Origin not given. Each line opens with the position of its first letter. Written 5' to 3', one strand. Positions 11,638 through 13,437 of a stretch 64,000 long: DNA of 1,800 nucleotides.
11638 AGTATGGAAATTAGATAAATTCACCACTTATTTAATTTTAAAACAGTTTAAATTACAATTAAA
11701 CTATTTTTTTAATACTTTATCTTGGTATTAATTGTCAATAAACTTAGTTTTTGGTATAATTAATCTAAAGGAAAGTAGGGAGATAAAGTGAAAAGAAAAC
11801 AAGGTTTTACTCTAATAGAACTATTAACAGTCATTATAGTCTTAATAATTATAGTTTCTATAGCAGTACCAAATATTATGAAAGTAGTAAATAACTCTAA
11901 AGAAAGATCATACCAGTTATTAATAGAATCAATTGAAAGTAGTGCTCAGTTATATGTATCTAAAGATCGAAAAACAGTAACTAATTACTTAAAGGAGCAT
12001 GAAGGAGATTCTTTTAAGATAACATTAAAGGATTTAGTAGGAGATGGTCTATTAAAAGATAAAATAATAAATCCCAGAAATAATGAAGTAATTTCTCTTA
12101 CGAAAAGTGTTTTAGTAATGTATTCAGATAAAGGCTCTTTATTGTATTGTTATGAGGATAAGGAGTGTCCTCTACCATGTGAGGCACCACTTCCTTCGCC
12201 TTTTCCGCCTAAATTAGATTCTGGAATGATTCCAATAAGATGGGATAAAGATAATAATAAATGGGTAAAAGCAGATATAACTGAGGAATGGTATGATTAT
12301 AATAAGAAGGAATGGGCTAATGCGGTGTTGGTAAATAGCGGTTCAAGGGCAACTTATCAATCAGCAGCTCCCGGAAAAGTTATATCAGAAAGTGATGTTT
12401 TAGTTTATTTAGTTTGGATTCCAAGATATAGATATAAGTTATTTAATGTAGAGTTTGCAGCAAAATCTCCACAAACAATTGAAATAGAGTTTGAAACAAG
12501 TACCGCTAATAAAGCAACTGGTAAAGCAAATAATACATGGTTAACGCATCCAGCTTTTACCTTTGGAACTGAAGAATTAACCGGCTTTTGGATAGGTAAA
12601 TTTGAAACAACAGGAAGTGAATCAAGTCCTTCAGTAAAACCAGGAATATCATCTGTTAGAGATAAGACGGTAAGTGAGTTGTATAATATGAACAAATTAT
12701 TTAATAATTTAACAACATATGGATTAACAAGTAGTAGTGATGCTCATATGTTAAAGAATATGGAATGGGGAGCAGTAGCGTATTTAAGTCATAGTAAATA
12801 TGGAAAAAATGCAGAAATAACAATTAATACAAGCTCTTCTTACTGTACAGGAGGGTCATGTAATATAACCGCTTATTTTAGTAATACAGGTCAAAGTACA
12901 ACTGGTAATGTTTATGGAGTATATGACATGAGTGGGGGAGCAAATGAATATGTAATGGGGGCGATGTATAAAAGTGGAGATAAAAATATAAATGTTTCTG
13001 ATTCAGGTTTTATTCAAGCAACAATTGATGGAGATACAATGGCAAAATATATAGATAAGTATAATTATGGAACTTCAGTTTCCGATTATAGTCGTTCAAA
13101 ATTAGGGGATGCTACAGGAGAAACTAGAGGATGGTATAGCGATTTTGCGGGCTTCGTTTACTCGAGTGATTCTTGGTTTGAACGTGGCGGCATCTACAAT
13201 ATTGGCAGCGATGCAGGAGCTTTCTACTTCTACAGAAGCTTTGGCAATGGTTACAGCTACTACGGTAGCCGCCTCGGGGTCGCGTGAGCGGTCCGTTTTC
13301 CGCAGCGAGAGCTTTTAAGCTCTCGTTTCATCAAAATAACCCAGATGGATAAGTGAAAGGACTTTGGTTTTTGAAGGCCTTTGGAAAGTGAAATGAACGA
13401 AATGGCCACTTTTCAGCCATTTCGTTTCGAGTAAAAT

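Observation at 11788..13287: The DGR diversifies a type-IV-pilin-like protein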

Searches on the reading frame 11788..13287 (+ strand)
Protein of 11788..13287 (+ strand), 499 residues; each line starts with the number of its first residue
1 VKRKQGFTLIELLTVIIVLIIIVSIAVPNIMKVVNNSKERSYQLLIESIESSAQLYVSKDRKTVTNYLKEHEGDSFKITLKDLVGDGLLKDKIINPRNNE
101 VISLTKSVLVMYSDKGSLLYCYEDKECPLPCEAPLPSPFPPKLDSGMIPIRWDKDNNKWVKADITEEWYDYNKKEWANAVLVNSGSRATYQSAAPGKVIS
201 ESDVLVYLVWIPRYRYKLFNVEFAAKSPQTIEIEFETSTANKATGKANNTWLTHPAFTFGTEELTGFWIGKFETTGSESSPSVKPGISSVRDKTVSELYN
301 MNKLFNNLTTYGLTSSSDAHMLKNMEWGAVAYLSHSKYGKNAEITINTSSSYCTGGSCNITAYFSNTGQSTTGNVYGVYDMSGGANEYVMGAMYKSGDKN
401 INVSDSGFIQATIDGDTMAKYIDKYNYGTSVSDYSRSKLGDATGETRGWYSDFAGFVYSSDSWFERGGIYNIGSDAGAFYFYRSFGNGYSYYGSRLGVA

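Call 4: search_protein_families(library=pfam, proteins=[window:11788-13284:+], max_evalue=0.01)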
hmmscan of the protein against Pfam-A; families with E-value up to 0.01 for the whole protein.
window:11788-13284:+ (499 aa): 1 family
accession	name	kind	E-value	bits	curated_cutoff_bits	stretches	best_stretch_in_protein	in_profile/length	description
PF07963.17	N_methyl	-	2e-05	24.4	21.2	1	1-26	1-26/27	Prokaryotic N-terminal methylation motif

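Call 6: search_protein_families(library=ncbifam, proteins=[window:11788-13284:+], max_evalue=1)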
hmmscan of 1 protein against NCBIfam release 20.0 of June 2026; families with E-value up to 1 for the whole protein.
window:11788-13284:+ (499 aa): 15 families
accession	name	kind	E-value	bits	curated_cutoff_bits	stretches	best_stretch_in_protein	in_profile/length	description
NF040999.1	pilin_ComGC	equivalog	3.3e-09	36.8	75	1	5-64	2-61/84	competence type IV pilus major pilin ComGC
TIGR01710.1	typeII_sec_gspG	equivalog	1.1e-06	28.7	88.85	1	5-56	1-52/134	type II secretion system major pseudopilin GspG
NF041013.1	T4P_ComGE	equivalog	7.6e-06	25.9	49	1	2-52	1-56/83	competence type IV pilus minor pilin ComGE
NF041775.1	typeIV_PilA_Myxo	equivalog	1.2e-05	25.4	400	1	3-49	9-55/214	type IV pilin protein PilA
NF040982.1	ComGD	equivalog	0.00036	21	70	1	5-60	2-58/139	competence type IV pilus minor pilin ComGD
TIGR02532.1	IV_pilin_GFxxxE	domain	0.0011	18.8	16.3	1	4-27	1-24/24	prepilin-type N-terminal cleavage/methylation domain-containing protein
NF007862.0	PRK10574.1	equivalog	0.0014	18.8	138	1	1-31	1-31/145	prepilin peptidase-dependent pilin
NF041002.1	pilin_ComGF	equivalog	0.0015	18.7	80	1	5-56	2-59/139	competence type IV pilus minor pilin ComGF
TIGR02596.1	TIGR02596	subfamily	0.0077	16.3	70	1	7-57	1-52/196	Verru_Chthon cassette protein D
NF007800.0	PRK10506.1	equivalog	0.021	14.6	158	1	1-24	5-28/163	prepilin peptidase-dependent protein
TIGR01708.2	typeII_sec_gspH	equivalog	0.023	14.7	80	1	5-27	2-24/169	type II secretion system minor pseudopilin GspH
NF040679.1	halocin_of_epi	equivalog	0.072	12.6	200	1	13-96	4-80/243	halocin C8 precursor-like protein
NF038304.1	EPS_HpsC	equivalog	0.077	12.6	200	1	2-38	18-54/318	hormogonium polysaccharide secretion pseudopilin HpsC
NF040466.1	ydjY_domain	domain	0.12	12.1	50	1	140-217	73-153/181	YdjY domain-containing protein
NF007660.0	PRK10332.1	equivalog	0.2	12.2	86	1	1-38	5-41/107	prepilin-type N-terminal cleavage/methylation domain-containing protein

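Call 7: search_solved_structures(query=window:11788-13284:+, max_evalue=1, show_alignments=3)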
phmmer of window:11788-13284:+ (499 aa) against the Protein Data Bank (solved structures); distinct sequences matched with E-value up to 1: 13.
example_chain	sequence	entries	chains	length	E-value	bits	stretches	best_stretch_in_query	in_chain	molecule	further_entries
9lab_B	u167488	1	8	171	0.0002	23.2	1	1-59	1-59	MSHA major pilin subunit MshA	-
9egp_A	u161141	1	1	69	0.0033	19.1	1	2-35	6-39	Geopilin domain 1 protein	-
8pfb_G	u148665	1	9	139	0.0042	18.8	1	7-59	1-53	Type IV pilin PilE1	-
8tj2_C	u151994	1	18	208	0.017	16.7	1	7-61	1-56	Type IV major pilin protein PilA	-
7tgg_A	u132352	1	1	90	0.02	16.5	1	2-31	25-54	Geopilin domain 1 protein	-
5vf4_A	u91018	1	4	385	0.027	16.1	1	253-340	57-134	Uncharacterized protein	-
5wda_A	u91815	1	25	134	0.095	14.3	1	7-56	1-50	General secretion pathway protein G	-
9laa_A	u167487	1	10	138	0.13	13.9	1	2-37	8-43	Type IV pilin protein PilA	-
6xxe_A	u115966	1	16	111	0.13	13.9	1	7-52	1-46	Uncharacterized protein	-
8qqj_J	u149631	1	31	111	0.14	13.8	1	7-52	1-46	Type IV narrow pilus major component PilA5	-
8z7a_A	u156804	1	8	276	0.85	11.2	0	211-286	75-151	Translin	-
3ktb_A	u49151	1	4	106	0.89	11.1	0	30-82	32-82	Arsenical resistance operon trans-acting repressor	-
2m7g_A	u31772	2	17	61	0.97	11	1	7-37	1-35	Geopilin domain 1 protein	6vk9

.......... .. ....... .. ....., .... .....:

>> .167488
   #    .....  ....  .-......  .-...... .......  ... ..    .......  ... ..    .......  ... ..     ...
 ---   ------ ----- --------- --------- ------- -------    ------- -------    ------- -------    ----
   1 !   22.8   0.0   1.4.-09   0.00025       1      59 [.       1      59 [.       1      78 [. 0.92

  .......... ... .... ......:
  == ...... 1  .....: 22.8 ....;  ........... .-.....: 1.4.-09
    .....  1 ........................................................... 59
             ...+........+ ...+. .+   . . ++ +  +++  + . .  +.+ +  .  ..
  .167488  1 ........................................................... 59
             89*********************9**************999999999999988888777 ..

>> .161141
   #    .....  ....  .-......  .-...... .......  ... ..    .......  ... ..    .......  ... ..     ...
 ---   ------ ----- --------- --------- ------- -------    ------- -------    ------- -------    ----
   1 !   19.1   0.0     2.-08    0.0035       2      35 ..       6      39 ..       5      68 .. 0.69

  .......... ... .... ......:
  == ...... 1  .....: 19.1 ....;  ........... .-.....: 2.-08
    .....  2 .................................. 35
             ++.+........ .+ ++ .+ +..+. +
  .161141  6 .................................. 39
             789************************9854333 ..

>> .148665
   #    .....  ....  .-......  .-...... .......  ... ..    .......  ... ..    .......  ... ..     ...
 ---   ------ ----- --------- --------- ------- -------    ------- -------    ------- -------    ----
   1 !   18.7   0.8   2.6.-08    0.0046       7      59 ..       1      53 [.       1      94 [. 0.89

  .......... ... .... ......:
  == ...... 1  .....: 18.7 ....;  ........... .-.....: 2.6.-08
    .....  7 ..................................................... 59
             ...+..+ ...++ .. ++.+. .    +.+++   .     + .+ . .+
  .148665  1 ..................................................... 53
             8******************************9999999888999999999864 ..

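Call 10: find_homologous_proteins(query=window:11788-13284:+, max_evalue=0.001)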
Query window:11788-13284:+ (499 aa): 7995 proteins with E <= 0.001 among 8000 candidates; the best 120 are listed.
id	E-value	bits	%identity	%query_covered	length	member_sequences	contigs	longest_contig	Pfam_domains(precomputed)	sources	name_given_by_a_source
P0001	0.0e+0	1135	100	100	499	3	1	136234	PF07963.18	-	-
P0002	2.9e-241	819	74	100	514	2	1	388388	PF07963.18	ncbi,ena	ncbi:MAG: prepilin-type N-terminal cleavage/methylation domain-containing protein [Bacilli bacterium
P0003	5.9e-156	538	53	99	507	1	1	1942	-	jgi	-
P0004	1.6e-150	520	53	100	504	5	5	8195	-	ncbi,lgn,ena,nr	ncbi:MAG: type II secretion system protein [Mollicutes bacterium]|nr:type II secretion system protei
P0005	4.6e-142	492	50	99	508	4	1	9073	-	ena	-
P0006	1.1e-140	487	51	97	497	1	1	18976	-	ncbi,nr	ncbi:MAG: type II secretion system protein [Bacilli bacterium]|nr:type II secretion system protein [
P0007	9.3e-139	481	51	100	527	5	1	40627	PF07963.18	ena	-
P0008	3.9e-138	479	47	99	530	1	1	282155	-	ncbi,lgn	ncbi:MAG: prepilin-type N-terminal cleavage/methylation domain-containing protein [Ignavibacteriales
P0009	1.2e-135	471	49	97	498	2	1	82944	-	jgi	-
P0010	8.4e-133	461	49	97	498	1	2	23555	-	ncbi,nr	ncbi:MAG: prepilin-type N-terminal cleavage/methylation domain-containing protein [Bacilli bacterium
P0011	1.8e-132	460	56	72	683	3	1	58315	PF16403.12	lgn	-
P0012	3.0e-130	453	56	72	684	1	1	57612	PF16403.12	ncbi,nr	ncbi:MAG: prepilin-type N-terminal cleavage/methylation domain-containing protein [Bacilli bacterium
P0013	3.7e-130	453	45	100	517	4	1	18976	-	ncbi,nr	ncbi:MAG: prepilin-type N-terminal cleavage/methylation domain-containing protein [Bacilli bacterium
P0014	9.5e-130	451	48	99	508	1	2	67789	-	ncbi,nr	ncbi:MAG: prepilin-type N-terminal cleavage/methylation domain-containing protein [Bacilli bacterium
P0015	2.9e-129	450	46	99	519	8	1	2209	PF07963.18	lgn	-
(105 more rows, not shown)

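Call 31: find_related_loci(query=A2, collection=genome_contigs, flank=10000)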
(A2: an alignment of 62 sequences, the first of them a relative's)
Query A2 (499 aa) in genome_contigs; peptide patterns used: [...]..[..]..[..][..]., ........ (x = any residue, [..] = any of these).
598 stretches matched a pattern (row limit reached: there are more); 587 encode a relative of the query (tblastn E <= 1e-3); the best 80 are kept; 80 distinct loci.
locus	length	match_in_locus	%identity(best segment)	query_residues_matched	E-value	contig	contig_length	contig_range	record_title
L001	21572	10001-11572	47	4-496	2e-142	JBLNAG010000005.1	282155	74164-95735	MAG: Ignavibacteriales bacterium isolate MAG183 PRJNA951521_bin41_renamed_4, whole genome shotgun sequence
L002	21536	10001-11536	47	3-496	4e-132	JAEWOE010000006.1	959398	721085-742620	MAG: Bacillota bacterium isolate OH_SBlB_51 k127_1115398, whole genome shotgun sequence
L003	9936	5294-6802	48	4-498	3e-131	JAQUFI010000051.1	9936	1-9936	MAG: Bacilli bacterium isolate STCSWMC_198 NODE_20780_length_9936_cov_3.395963_ST_CSWMC, whole genome shotgun sequence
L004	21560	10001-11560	45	2-496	2e-125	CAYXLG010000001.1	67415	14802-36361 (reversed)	MAG TPA_asm: uncultured Muribaculaceae bacterium isolate SRP192927_co8_203 genome assembly, contig: NODE_262_length_6741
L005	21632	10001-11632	41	1-497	4e-123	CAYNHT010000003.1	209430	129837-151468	MAG TPA_asm: uncultured Muribaculaceae bacterium isolate SRP241341_co1_139 genome assembly, contig: NODE_52_length_20943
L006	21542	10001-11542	43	3-498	3e-127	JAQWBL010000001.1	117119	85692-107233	MAG: Bacilli bacterium isolate STF2_219 NODE_180_length_117119_cov_8.530335_Sandtown_F2, whole genome shotgun sequence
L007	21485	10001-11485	43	2-486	6e-115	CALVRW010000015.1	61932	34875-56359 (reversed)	MAG: uncultured Bacilli bacterium isolate E17__bin332 genome assembly, contig: E17__k127_1271221, whole genome shotgun s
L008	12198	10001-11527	40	6-496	3e-112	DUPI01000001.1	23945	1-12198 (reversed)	MAG TPA_asm: Mollicutes bacterium isolate AS08sgBPME_29 1516_AS08, whole genome shotgun sequence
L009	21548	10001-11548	41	1-496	1e-111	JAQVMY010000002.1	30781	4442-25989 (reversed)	MAG: Bacilli bacterium isolate STF1_144 NODE_3150_length_30781_cov_6.452828_Sandtown_F1, whole genome shotgun sequence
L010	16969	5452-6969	42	1-495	1e-110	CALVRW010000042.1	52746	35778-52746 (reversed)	MAG: uncultured Bacilli bacterium isolate E17__bin332 genome assembly, contig: E17__k127_7739653, whole genome shotgun s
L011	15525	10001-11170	48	141-483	1e-109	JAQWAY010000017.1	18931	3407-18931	MAG: Bacilli bacterium isolate STF2_207 NODE_7319_length_18931_cov_17.513082_Sandtown_F2, whole genome shotgun sequence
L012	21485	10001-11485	42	2-489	9e-107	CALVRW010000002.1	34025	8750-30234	MAG: uncultured Bacilli bacterium isolate E17__bin332 genome assembly, contig: E17__k127_2057440, whole genome shotgun s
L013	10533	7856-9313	44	4-481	7e-106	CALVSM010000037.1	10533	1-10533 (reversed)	MAG: uncultured Bacilli bacterium isolate BRZ_AH__bin14 genome assembly, contig: BRZ_AH__NODE_11000_length_10533_cov_7.4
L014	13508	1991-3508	40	1-495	2e-105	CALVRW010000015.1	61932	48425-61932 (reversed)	MAG: uncultured Bacilli bacterium isolate E17__bin332 genome assembly, contig: E17__k127_1271221, whole genome shotgun s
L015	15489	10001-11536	42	4-495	4e-104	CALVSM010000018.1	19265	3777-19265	MAG: uncultured Bacilli bacterium isolate BRZ_AH__bin14 genome assembly, contig: BRZ_AH__NODE_4358_length_19265_cov_7.65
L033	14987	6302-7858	39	2-483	9e-92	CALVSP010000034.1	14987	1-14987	MAG: uncultured Bacilli bacterium isolate BRZ_AF__bin76 genome assembly, contig: BRZ_AF__NODE_6170_length_14987_cov_10.9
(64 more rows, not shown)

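Call 37: search_protein_families(library=pfam, proteins=[L033:1499-3448:+, L033:3408-4223:+, L033:4243-5961:+], max_evalue=0.001)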
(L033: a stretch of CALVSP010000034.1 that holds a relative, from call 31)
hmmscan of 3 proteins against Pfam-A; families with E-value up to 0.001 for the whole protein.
L033:1499-3448:+ (650 aa): 1 family
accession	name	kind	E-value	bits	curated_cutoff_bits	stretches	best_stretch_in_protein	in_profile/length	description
PF00482.28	T2SSF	-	6.6e-49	165.5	25.2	2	313-436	1-125/125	Type II secretion system (T2SS), protein F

L033:3408-4223:+ (272 aa): 2 families
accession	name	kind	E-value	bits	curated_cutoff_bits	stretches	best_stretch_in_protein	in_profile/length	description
PF06750.18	A24_N_bact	-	2.4e-33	114.5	23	1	29-112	1-84/84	Bacterial Peptidase A24 N-terminal domain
PF01478.23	Peptidase_A24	-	7.1e-15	55.8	26.5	1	123-231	2-103/104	Type IV leader peptidase family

L033:4243-5961:+ (573 aa): 2 families
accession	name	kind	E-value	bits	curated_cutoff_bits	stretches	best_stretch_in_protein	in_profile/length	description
PF19789.6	DUF6273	-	6.9e-09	36.2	23.5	1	215-277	24-90/172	Domain of unknown function (DUF6273)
PF07963.17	N_methyl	-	1.8e-06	27.7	21.2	1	1-25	2-26/27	Prokaryotic N-terminal methylation motif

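Call 38: predict_structure(alignment_id=A2)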
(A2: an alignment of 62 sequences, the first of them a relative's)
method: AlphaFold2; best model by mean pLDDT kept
length: 499 residues; sequences in the alignment: 62
mean_pLDDT: 90.8   pTM: 0.75
mean pLDDT of the five models: 90.8, 90.7, 90.0, 89.7, 89.5
residues with pLDDT >= 90: 356; 70-90: 114; 50-70: 14; < 50: 15
segments of 3 or more residues with pLDDT < 50: 1-3, 128-137
pLDDT, mean of each block of 10 residues (from residue 1): 61 87 82 80 85 86 83 84 91 89 91 68 63 48 91 96 87 96 96 95 98 98 97 88 96 97 95 97 97 98 97 96 99 98 95 92 91 97 96 96 98 96 97 96 97 96 95 92 97 97
secondary structure, 60 per line:
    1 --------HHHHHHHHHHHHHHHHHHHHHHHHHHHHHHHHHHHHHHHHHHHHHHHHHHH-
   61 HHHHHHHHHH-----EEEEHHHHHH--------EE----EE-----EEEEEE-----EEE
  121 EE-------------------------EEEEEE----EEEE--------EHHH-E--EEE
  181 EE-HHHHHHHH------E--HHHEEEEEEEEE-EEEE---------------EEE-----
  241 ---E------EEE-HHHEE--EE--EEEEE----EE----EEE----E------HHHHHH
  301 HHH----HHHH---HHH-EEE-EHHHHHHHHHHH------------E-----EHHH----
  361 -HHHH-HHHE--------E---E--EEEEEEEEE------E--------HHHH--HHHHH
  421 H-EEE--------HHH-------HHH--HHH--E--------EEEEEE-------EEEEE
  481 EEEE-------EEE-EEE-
elements in order: H9-59 H61-70 E76-79 H80-85 E107-112 E118-122 E148-153 E158-161 E178-182 H184-191 E204-212 E214-217 E233-235 E251-253 E266-270 E281-283 H295-303 H308-311 E319-321 H324-334 H362-365 E386-394 H410-413 H416-421 E423-425 E463-468 E476-484 E492-494 E496-498

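Call 40: fold_search(model_id=the predicted structure, library=pdb)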
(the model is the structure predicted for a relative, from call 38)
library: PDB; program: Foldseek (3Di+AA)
matches with E <= 10: 124; with E <= 0.001: 3
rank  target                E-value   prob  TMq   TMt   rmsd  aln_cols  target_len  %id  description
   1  5vf4_C                1.2e-07  1.00  0.33  0.42  11.1       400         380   15  Thermus aquaticus variable protein (TaqVP) from diversity-generating retroelements (DGR) (released 2017-05-24)
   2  5vf4_A                1.4e-07  1.00  0.33  0.43  10.2       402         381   15  Thermus aquaticus variable protein (TaqVP) from diversity-generating retroelements (DGR) (released 2017-05-24)
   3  5vf4_D                6.4e-07  1.00  0.35  0.45  10.6       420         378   14  Thermus aquaticus variable protein (TaqVP) from diversity-generating retroelements (DGR) (released 2017-05-24)
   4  2y3c                  6.8e-03  0.82  0.22  0.36  12.4       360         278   14  Treponema denticola variable protein 1 (released 2011-08-31)
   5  7spq                  2.4e-01  0.47  0.22  0.33   8.8       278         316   14  Crystal structure of Burkholderia glumae toxoflavin biosynthesis protein ToxD (released 2023-05-10)
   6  8vig                  4.1e-01  0.28  0.24  0.27  11.3       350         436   10  EgtB-IV from Geminocystis sp. isolate SKYG4, an ergothioneine-biosynthetic type IV sulfoxide synthase in complex with he (released 2024-08-07)
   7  9qlo_NM               1.8e+00  0.01  0.05  0.06  15.4       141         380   11  NMT1-NAC bound human RNC with full length ARF1 - State 1 (released 2026-02-18)
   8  6skj_B                2.0e+00  0.02  0.08  0.10  14.0       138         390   11  DeltaC2 C-terminal truncation of HsNMT1 in complex with MyrCoA and GNCFSKPR substrates (released 2020-03-18)
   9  1ewk_B                2.1e+00  0.06  0.04  0.05  11.9        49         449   14  CRYSTAL STRUCTURE OF METABOTROPIC GLUTAMATE RECEPTOR SUBTYPE 1 COMPLEXED WITH GLUTAMATE (released 2000-12-18)
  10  8vii_A                2.5e+00  0.02  0.15  0.16  21.0       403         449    9  EgtB-IV from Crocosphaera subtropica, an ergothioneine-biosynthetic type IV sulfoxide synthase in complex with cystein (released 2024-08-07)
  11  7owp_A                2.5e+00  0.01  0.07  0.09  11.8       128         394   12  HsNMT1 in complex with both MyrCoA and ACE-G-(L-ORN)SFSKPR (released 2022-12-21)
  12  9quf                  2.5e+00  0.01  0.06  0.05  20.0       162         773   10  Structure of a fungal Ube2O (released 2026-01-21)
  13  8vil_B                2.7e+00  0.07  0.21  0.25  11.7       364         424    9  EgtB-IV from Crocosphaera subtropica, an ergothioneine-biosynthetic type IV sulfoxide synthase in complex with N,N-dim (released 2024-08-07)
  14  9bh5_AE               2.8e+00  0.01  0.10  0.15  14.2       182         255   10  High-resolution C. elegans 80S ribosome structure - class 1 (released 2024-09-04)
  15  6sk8_A                2.8e+00  0.01  0.07  0.09  11.7       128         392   12  DeltaC3 C-terminal truncation of HsNMT1 in complex with MyrCoA and GDCFSKPR substrates (released 2020-03-18)
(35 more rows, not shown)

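Call 45: list_cluster_members(proteins=[P0001, P0002])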
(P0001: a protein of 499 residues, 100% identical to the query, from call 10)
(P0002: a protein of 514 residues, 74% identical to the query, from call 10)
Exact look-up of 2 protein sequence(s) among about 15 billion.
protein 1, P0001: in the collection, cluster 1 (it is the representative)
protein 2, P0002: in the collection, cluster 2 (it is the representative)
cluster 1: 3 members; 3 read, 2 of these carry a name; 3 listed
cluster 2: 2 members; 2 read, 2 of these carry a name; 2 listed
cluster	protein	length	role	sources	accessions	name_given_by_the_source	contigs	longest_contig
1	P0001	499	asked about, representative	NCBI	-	-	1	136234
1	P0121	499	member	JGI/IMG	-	prepilin-type N-terminal cleavage/methylation domain-containing protein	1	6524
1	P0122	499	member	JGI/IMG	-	prepilin-type N-terminal cleavage/methylation domain-containing protein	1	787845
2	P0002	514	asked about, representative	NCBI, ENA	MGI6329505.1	MAG: prepilin-type N-terminal cleavage/methylation domain-containing protein [Bacilli ...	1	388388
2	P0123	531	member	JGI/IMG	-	prepilin-type N-terminal cleavage/methylation domain-containing protein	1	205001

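Call 55: find_encoding_contigs(protein=window:11788-13287:+, flank=10000, max_places=6)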
Protein window:11788-13287:+ (499 aa): no gene with exactly this product is on record in the collection.
